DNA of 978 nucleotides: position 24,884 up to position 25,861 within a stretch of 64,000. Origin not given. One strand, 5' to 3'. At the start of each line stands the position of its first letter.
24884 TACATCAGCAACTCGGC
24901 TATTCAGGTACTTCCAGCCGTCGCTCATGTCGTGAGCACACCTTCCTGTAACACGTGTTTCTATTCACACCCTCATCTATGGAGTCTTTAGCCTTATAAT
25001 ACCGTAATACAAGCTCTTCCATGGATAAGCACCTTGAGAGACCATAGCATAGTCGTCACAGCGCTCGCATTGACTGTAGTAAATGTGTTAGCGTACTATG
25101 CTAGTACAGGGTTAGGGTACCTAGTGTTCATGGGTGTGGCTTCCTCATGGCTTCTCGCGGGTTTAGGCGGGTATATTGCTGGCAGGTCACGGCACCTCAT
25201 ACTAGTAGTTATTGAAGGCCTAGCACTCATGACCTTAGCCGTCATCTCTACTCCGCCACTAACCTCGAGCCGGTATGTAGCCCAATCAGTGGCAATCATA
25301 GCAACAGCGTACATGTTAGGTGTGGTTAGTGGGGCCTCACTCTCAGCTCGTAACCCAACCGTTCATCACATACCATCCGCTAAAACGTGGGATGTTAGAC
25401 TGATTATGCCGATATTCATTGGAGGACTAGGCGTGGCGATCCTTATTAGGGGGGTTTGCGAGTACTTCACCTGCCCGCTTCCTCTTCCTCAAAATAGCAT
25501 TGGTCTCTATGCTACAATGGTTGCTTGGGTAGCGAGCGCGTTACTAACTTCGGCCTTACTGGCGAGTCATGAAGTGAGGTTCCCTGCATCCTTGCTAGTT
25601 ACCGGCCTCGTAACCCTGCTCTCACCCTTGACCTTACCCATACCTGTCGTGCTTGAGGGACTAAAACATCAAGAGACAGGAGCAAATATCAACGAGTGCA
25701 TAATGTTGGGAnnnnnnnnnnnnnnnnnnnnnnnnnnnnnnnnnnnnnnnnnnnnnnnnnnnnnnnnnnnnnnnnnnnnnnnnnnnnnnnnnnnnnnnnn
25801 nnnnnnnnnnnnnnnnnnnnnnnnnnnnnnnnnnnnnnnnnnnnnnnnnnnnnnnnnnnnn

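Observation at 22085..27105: Polytopic-membrane HerA/FtsK-like ATPase divergently paired with an Lhr-type helicase: candidate membrane DNA-translocation module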

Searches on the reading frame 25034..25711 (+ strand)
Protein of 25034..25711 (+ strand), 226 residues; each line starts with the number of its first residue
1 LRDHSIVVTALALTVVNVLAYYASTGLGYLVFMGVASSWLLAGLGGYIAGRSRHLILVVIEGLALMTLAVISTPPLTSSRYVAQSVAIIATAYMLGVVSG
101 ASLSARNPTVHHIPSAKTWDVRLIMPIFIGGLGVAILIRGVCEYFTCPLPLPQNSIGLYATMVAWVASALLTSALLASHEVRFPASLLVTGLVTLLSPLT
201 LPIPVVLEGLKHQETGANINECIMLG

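Call 79: predict_structure(alignment_id=A4)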
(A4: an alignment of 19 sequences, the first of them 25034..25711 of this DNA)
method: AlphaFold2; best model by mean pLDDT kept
length: 226 residues; sequences in the alignment: 19
mean_pLDDT: 79.7   pTM: 0.75
mean pLDDT of the five models: 79.7, 78.7, 77.7, 77.3, 72.3
residues with pLDDT >= 90: 62; 70-90: 118; 50-70: 25; < 50: 21
segments of 3 or more residues with pLDDT < 50: 109-116, 216-221, 224-226
pLDDT, mean of each block of 10 residues (from residue 1): 73 91 68 79 92 86 91 80 90 94 64 53 89 90 80 81 90 83 87 87 77 49 48
secondary structure, 60 per line:
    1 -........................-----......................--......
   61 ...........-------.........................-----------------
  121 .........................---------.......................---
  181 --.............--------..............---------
elements in order: H2-25 H31-52 H55-71 H79-103 H121-145 H155-177 H183-195 H204-217

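Call 83: fold_search(model_id=the predicted structure, library=pdb)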
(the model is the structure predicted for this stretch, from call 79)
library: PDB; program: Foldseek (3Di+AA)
matches with E <= 10: 176; with E <= 0.001: 0
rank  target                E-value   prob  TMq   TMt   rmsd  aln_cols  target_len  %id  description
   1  6qim_B                8.8e-01  0.08  0.17  0.17  19.5       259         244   14  Structure of AtPIP2;4 (released 2019-11-20)
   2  2vpw_C                9.7e-01  0.16  0.21  0.20  11.9       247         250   14  Polysulfide reductase with bound menaquinone (released 2008-06-10)
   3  8ju5_A                1.1e+00  0.12  0.21  0.11  15.9       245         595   13  Structure of human TRPV4 with antagonist A1 (released 2024-05-08)
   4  9qsx_B                1.2e+00  0.12  0.21  0.20  19.3       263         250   15  Cryo-EM structure of aquaporin 3 at pH 8.0 (released 2026-02-18)
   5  4oj2                  1.2e+00  0.08  0.17  0.16  21.6       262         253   14  The structure of aquaporin (released 2014-05-07)
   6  9kb9_A                1.3e+00  0.08  0.18  0.07  19.6       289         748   17  Cryo-EM structure of LGR4-RSPO2-ZNRF3 complex (2:2:2) (released 2025-10-15)
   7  8if8_B                1.3e+00  0.33  0.34  0.16  14.4       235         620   15  Arabinosyltransferase AftA (released 2023-05-31)
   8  8oee_C                1.4e+00  0.12  0.21  0.21  19.1       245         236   13  Crystal structure of human AQP2 T126M mutant (released 2023-09-20)
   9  6x2j_A                1.4e+00  0.09  0.18  0.10  17.3       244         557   13  Structure of human TRPA1 in complex with agonist GNE551 (released 2020-11-18)
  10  4nef_A                1.4e+00  0.12  0.21  0.20  16.9       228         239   16  X-ray structure of human Aquaporin 2 (released 2014-04-16)
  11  6qf5_D                1.4e+00  0.09  0.20  0.21  15.7       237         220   15  X-Ray structure of human Aquaporin 2 crystallized on a silicon chip (released 2019-07-10)
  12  9m0d_R                1.4e+00  0.09  0.19  0.18  22.3       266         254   12  Cryo-EM structure of neurotensin receptor 1 in complex with beta-arrestin 1 (released 2025-04-09)
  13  6v00_A                1.6e+00  0.08  0.18  0.14  14.9       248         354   13  structure of human KCNQ1-KCNE3-CaM complex (released 2019-12-04)
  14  5c5x_A                1.8e+00  0.08  0.17  0.17  15.8       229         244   12  CRYSTAL STRUCTURE OF THE S156E MUTANT OF HUMAN AQUAPORIN 5 (released 2015-12-02)
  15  3te2_C                1.8e+00  0.07  0.17  0.15  22.1       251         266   13  Crystal structure of HSC K16S (released 2012-03-07)
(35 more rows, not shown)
